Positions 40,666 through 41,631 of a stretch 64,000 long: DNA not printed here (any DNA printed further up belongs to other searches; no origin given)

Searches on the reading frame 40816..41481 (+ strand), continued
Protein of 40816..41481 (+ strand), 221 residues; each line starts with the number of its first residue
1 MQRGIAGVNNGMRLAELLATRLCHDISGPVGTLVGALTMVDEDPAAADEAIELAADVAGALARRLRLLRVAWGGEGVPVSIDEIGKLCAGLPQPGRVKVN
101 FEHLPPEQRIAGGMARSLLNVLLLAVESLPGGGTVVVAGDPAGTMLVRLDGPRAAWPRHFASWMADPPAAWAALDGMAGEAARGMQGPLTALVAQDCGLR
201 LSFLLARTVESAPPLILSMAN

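Call 72: search_protein_families(library=pfam, proteins=[L020:4218-5582:+, L052:5092-6444:+, L084:8001-8627:+, L013:8001-8651:+], max_evalue=0.01)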
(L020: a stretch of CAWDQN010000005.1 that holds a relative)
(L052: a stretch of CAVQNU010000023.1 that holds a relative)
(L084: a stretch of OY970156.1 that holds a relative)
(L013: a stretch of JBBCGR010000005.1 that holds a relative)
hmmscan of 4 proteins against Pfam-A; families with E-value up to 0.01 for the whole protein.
L020:4218-5582:+ (454 aa): 2 families
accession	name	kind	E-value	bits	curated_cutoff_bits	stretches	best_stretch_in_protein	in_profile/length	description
PF13464.11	RodZ_C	-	6.3e-13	48.9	23.9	1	354-419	1-63/72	RodZ C-terminal domain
PF10090.15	HPTransfase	-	3.5e-10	40.1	22.9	1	62-160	24-121/123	Histidine phosphotransferase C-terminal domain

L052:5092-6444:+ (450 aa): 2 families
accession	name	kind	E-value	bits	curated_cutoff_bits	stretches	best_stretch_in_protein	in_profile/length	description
PF13464.11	RodZ_C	-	4e-15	55.9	23.9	1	350-421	1-70/72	RodZ C-terminal domain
PF10090.15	HPTransfase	-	2.7e-08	34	22.9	1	96-189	27-119/123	Histidine phosphotransferase C-terminal domain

L084:8001-8627:+ (208 aa): 1 family
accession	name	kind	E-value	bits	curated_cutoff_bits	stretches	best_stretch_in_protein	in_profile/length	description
PF10090.15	HPTransfase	-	7e-09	35.9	22.9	1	71-179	4-111/123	Histidine phosphotransferase C-terminal domain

L013:8001-8651:+ (216 aa): 1 family
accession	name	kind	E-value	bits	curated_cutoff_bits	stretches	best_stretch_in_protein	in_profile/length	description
PF10090.15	HPTransfase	-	2.2e-12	47.3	22.9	1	75-187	7-117/123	Histidine phosphotransferase C-terminal domain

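Call 73: search_protein_representatives(alignment_id=A1)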
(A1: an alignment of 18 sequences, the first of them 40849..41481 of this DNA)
Query: 18 sequences, 220 profile positions. Proteins with E-value up to 0.001 (for the whole library): 3556; up to 1e-10: 1775; up to 1e-30: 217. The best 150 are listed.
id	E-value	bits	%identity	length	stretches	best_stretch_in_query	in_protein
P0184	7.5e-80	283.7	-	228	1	5-217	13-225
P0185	9.3e-78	276.9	-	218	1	7-218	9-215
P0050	3.5e-76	271.7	-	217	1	4-218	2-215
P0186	7.3e-76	270.6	-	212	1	7-217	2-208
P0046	1.2e-72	260.2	-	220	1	6-218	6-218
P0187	2.0e-69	249.6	-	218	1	5-218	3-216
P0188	1.6e-68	246.7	-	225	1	7-219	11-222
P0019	5.6e-68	244.9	-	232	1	5-218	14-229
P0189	2.2e-67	242.9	-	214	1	7-218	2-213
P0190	9.0e-67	240.9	-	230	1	9-217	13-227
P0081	1.5e-66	240.2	-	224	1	4-216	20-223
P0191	5.6e-66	238.3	-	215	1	5-215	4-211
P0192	1.2e-65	237.3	-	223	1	6-217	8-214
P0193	3.0e-65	236.0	-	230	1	8-217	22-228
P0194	4.1e-65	235.5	-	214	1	7-218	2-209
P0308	1.2e-43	165.3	-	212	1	6-217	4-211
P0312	6.2e-43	163.0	-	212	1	11-206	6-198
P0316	7.8e-42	159.4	-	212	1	8-202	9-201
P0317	8.2e-42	159.3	-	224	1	7-211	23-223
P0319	1.3e-41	158.7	-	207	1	6-211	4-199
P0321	7.0e-41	156.3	-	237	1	7-200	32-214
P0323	1.3e-40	155.4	-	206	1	4-201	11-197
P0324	2.7e-40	154.3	-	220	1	8-202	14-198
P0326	6.7e-40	153.1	-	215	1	6-216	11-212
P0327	7.1e-40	153.0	-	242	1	5-217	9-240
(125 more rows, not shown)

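Call 74: list_cluster_members(proteins=[P0327, P0326, P0324, P0323, P0321, P0319, P0317, P0316, P0312, P0308])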
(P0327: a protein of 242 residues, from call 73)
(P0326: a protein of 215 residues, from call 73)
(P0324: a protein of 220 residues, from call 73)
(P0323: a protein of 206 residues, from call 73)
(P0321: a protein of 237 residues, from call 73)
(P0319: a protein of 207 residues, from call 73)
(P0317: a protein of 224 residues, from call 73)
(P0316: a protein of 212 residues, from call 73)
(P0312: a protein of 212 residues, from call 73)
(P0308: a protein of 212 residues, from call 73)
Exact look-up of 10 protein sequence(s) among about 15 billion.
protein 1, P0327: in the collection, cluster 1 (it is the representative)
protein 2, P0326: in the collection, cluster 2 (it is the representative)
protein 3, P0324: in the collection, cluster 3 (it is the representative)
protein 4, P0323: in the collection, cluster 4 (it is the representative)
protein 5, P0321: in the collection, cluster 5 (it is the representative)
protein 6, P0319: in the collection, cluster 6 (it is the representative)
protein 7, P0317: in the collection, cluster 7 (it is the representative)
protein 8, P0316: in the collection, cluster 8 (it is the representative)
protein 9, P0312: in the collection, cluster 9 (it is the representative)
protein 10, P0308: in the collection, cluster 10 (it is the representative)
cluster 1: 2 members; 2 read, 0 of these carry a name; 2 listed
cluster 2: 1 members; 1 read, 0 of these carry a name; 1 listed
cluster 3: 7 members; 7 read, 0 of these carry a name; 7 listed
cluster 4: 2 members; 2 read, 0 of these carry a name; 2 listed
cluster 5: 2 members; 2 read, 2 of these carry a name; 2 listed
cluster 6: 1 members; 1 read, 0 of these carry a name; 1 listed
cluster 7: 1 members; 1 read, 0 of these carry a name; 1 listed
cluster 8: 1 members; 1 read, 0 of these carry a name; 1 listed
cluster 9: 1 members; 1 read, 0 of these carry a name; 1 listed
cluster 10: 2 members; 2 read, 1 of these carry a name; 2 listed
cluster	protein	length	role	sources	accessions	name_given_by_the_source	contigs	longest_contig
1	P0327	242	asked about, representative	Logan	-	-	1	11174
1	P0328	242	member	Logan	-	-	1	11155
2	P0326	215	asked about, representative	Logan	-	-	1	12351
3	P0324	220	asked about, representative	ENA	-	-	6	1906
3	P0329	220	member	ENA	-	-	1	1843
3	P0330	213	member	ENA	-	-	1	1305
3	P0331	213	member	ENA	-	-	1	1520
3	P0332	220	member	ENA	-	-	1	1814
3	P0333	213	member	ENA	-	-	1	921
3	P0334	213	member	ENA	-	-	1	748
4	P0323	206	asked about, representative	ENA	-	-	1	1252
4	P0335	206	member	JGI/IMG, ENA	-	-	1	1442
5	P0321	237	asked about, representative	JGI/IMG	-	histidine phosphotransferase ChpT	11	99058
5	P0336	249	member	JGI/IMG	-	histidine phosphotransferase ChpT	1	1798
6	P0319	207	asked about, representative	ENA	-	-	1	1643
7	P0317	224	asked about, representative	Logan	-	-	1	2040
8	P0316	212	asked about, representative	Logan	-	-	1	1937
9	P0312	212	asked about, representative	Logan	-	-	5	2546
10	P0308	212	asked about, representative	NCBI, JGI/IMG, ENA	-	hypothetical protein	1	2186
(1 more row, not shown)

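Call 75: predict_structure(alignment_id=A1)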
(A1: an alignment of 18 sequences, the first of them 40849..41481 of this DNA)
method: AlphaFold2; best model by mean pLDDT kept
length: 210 residues; sequences in the alignment: 18
mean_pLDDT: 92.7   pTM: 0.89
mean pLDDT of the five models: 92.7, 92.4, 92.1, 92.0, 90.5
residues with pLDDT >= 90: 172; 70-90: 30; 50-70: 8; < 50: 0
segments of 3 or more residues with pLDDT < 50: none
pLDDT, mean of each block of 10 residues (from residue 1): 84 93 97 97 97 95 89 96 91 94 96 96 96 96 95 96 78 90 95 80 93
secondary structure, 60 per line:
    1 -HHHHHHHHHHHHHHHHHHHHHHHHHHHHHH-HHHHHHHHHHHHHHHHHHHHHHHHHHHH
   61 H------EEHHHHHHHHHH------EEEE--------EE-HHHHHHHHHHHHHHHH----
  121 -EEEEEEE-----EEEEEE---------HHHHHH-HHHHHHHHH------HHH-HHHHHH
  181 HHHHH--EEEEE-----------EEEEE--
elements in order: H2-31 H33-61 H70-79 E86-89 H101-116 E122-128 E134-139 H149-154 H156-164 H175-185 E188-192 E204-208

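Call 87: fold_search(model_id=the predicted structure, library=pdb)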
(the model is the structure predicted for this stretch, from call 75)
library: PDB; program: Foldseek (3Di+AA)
matches with E <= 10: 321; with E <= 0.001: 79
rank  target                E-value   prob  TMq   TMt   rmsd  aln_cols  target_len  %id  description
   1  4qpj_B                3.6e-11  1.00  0.68  0.68   5.0       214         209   23  2.7 Angstrom Structure of a Phosphotransferase in Complex with a Receiver Domain (released 2015-07-15)
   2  4fmt_A                2.6e-10  1.00  0.70  0.70   4.4       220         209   25  Crystal structure of a ChpT protein (CC_3470) from Caulobacter crescentus CB15 at 2.30 A resolution (released 2012-07-25)
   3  4fmt_B                3.6e-10  1.00  0.70  0.71   4.4       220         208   25  Crystal structure of a ChpT protein (CC_3470) from Caulobacter crescentus CB15 at 2.30 A resolution (released 2012-07-25)
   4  4qpk_A                7.5e-10  1.00  0.68  0.70   4.7       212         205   23  1.7 Angstrom Structure of a Bacterial Phosphotransferase (released 2015-07-15)
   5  4fpp_A                8.4e-10  1.00  0.68  0.70   4.9       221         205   25  Bacterial phosphotransferase (released 2012-09-12)
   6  4qpj_A                2.9e-09  1.00  0.69  0.70   4.6       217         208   22  2.7 Angstrom Structure of a Phosphotransferase in Complex with a Receiver Domain (released 2015-07-15)
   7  4qpk_B                7.5e-09  1.00  0.70  0.71   4.6       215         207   22  1.7 Angstrom Structure of a Bacterial Phosphotransferase (released 2015-07-15)
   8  4kp4_B                1.5e-06  1.00  0.53  0.51   6.1       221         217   12  Deciphering cis-trans directionality and visualizing autophosphorylation in histidine kinases. (released 2014-02-12)
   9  4jas_A                2.3e-06  1.00  0.49  0.45   6.7       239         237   15  Structural basis of a rationally rewired protein-protein interface (HK853mutant A268V, A271G, T275M, V294T and D297E a (released 2013-09-04)
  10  3d36_A                2.4e-06  1.00  0.44  0.43   8.0       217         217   16  How to Switch Off a Histidine Kinase: Crystal Structure of Geobacillus stearothermophilus KinB with the Inhibitor Sda (released 2009-01-13)
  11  4u7n_A                3.8e-06  1.00  0.44  0.44   7.3       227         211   15  Inactive structure of histidine kinase (released 2015-09-02)
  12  4u7n_B                6.0e-06  1.00  0.45  0.44   7.1       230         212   14  Inactive structure of histidine kinase (released 2015-09-02)
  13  4kp4_A                6.3e-06  1.00  0.53  0.51   7.2       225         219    9  Deciphering cis-trans directionality and visualizing autophosphorylation in histidine kinases. (released 2014-02-12)
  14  6rh0_A                6.3e-06  1.00  0.53  0.49   7.3       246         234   15  Revisiting pH-gated conformational switch. Complex HK853-RR468 pH 5.5 (released 2020-02-19)
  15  4u7o_B                7.9e-06  1.00  0.41  0.40   8.7       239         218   15  Active histidine kinase bound with ATP (released 2015-09-02)
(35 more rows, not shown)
